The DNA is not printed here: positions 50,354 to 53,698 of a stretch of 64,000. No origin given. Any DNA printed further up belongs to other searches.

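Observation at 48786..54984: Lower-GC island with an atypical McrBC-type module and three uncharacterised companion genes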

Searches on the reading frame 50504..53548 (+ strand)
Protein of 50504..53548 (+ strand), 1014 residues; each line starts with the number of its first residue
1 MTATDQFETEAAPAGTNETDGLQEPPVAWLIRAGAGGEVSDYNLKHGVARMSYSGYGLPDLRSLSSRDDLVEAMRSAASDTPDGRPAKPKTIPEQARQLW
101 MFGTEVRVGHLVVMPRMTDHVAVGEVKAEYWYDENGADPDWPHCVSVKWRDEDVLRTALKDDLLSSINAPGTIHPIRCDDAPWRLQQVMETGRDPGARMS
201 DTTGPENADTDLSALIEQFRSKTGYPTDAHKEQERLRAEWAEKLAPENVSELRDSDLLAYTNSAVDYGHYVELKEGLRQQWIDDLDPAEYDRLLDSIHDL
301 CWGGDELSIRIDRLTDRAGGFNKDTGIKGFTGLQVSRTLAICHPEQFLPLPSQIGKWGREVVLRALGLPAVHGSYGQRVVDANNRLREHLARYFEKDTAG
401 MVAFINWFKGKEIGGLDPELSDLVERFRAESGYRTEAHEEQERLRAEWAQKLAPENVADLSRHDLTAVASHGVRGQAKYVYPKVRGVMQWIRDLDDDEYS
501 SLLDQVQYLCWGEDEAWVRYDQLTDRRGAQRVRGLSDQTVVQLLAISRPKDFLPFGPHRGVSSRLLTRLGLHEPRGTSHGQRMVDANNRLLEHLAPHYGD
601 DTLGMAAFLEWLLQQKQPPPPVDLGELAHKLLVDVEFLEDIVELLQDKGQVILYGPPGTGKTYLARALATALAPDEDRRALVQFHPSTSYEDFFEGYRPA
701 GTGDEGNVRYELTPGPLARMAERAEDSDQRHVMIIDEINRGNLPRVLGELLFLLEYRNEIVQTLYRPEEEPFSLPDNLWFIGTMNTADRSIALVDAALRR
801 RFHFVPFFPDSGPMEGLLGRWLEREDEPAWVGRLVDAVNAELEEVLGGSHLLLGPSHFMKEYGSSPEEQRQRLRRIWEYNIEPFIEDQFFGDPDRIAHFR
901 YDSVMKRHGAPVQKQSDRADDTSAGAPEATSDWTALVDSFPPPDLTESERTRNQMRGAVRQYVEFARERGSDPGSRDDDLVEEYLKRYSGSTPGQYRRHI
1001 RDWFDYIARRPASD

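Call 3: search_protein_families(library=pfam, proteins=[window:50504-53548:+], max_evalue=0.1)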
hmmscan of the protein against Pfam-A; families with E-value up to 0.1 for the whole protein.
window:50504-53548:+ (1014 aa): 26 families (the best 25 are shown)
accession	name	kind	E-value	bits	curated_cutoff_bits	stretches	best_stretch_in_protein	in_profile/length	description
PF07728.20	AAA_5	-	7.8e-24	84.7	22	1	651-802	2-139/139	AAA domain (dynein-related subfamily)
PF00004.35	AAA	-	6.2e-10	40.1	21.2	1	651-807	1-128/131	ATPase family associated with various cellular activities (AAA)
PF13401.12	AAA_22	-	2e-09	38.3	27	1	647-755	4-109/130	AAA domain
PF20720.3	nSTAND3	-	1.1e-06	28.9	27.2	1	633-677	2-46/155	Novel STAND NTPase 3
PF13191.12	AAA_16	-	7.7e-06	26.9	32.6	1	648-676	24-52/167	AAA ATPase domain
PF02562.22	PhoH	-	0.00029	20.8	27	1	640-688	11-59/205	PhoH-like protein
PF13481.12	AAA_25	-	0.00063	19.9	27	1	644-676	29-59/195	AAA domain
PF01695.23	IstB_IS21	-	0.00073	19.5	24.1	1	644-670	88-114/238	IstB-like ATP binding protein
PF00910.28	RNA_helicase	-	0.0012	19.8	21.5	1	651-698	1-48/105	RNA helicase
PF13479.12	AAA_24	-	0.0021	18.4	27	1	650-738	4-73/195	AAA domain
PF01078.27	Mg_chelatase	-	0.0022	17.9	20.3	1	650-681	24-55/207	Magnesium chelatase, subunit ChlI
PF12775.13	AAA_7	-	0.0039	17.2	25.8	1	644-692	29-77/181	P-loop containing dynein motor region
PF01057.23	Parvo_NS1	-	0.0039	16.7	20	1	647-672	112-137/271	Parvovirus non-structural protein NS1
PF05729.18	NACHT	-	0.005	17.1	26.7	1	651-679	3-31/167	NACHT domain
PF13521.12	AAA_28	-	0.0051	17.5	27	1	651-671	2-22/164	AAA domain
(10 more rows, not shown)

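Call 4: search_protein_families(library=padloc, proteins=[window:50504-53548:+], max_evalue=0.1)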
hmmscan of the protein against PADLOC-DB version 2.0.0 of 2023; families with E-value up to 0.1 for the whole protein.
window:50504-53548:+ (1014 aa): 20 families
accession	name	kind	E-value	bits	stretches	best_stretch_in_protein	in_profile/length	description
PDLC04815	PDC-S02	-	1.3e-32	111.5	1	28-206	3-173/346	-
PDLC03547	REase_II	-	2e-19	67.6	1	639-803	255-439/585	Type II restriction enzyme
PDLC04819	PDC-S02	-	1.3e-17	62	1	28-176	5-145/334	-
PDLC03448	REase_II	-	1.6e-15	54.3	3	706-842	597-758/857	Type II restriction enzyme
PDLC04824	PDC-S02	-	5.5e-09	33.6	1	95-177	69-148/308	-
PDLC04806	PDC-S02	-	1.4e-08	32.4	1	29-177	5-148/324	-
PDLC04799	PDC-S02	-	5.5e-07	27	1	98-219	72-188/308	-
PDLC00915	TRIP13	-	2.6e-05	21.8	1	648-674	63-89/302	TRIP13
PDLC04140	mad8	-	4e-05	21.3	1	637-740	16-86/314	mads_8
PDLC04232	IetA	-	9.5e-05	19.9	1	645-673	113-141/330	-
PDLC02196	IetA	-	0.00011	19.8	1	648-672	122-146/374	-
PDLC04547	PDC-M26A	-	0.00018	18.2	1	636-788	320-464/724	-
PDLC02195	IetA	-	0.00053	17.4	1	649-672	138-161/395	-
PDLC05079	PDC-S73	-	0.002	15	1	632-670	175-213/752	-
PDLC00914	TRIP13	-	0.0046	14.5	1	645-689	67-111/302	TRIP13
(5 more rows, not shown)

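Call 5: search_protein_families(library=ncbifam, proteins=[window:50504-53548:+], max_evalue=0.1)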
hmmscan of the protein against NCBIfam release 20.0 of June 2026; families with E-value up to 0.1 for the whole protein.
window:50504-53548:+ (1014 aa): 35 families (the best 25 are shown)
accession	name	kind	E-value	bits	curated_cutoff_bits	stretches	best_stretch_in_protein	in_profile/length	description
NF008457.0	PRK11331.1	equivalog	1.6e-41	142.5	637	1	631-895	177-447/459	5-methylcytosine-specific restriction enzyme subunit McrB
NF038214.1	IS21_help_AAA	equivalog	1.8e-05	24.6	200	1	645-673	87-115/232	IS21-like element helper ATPase IstB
TIGR03689.1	pup_AAA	equivalog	4e-05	22.5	504.75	1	648-675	217-243/512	proteasome ATPase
NF003069.1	PRK03992.1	subfamily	0.00026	20.3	500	1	650-670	167-187/379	proteasome-activating nucleotidase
TIGR01242.2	TIGR01242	subfamily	0.0003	19.9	500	1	648-670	149-170/362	proteasome-activating nucleotidase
TIGR01241.2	FtsH_fam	equivalog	0.00046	19.1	600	1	651-669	198-216/598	ATP-dependent zinc metalloprotease FtsH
NF042959.1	IteA_antiphage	equivalog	0.00062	19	510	1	650-672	127-149/367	anti-phage ATPase IteA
TIGR01243.1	CDC48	subfamily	0.0017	16.7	802.65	1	651-670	490-509/733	CDC48 family AAA ATPase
NF047747.1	PrtsmActNtasePan2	equivalog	0.0026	17.1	700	1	649-670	186-207/397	proteasome-activating nucleotidase Pan2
NF003229.0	PRK04195.1-5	equivalog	0.0027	16.5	280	1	647-671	43-67/413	replication factor C large subunit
NF005992.0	PRK08116.1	subfamily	0.003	16.7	189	1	643-673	109-139/269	hypothetical protein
TIGR03922.1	T7SS_EccA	equivalog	0.0038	15.9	466.65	1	650-673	314-337/557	type VII secretion AAA-ATPase EccA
NF003226.0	PRK04195.1-1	equivalog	0.0061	15.5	588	1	647-670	39-62/405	replication factor C large subunit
NF003745.1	PRK05342.1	equivalog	0.0063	15.4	359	1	642-672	105-133/418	ATP-dependent Clp protease ATP-binding subunit ClpX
NF009881.0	PRK13341.1-2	equivalog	0.007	14.3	651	1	650-671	54-75/736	AAA family ATPase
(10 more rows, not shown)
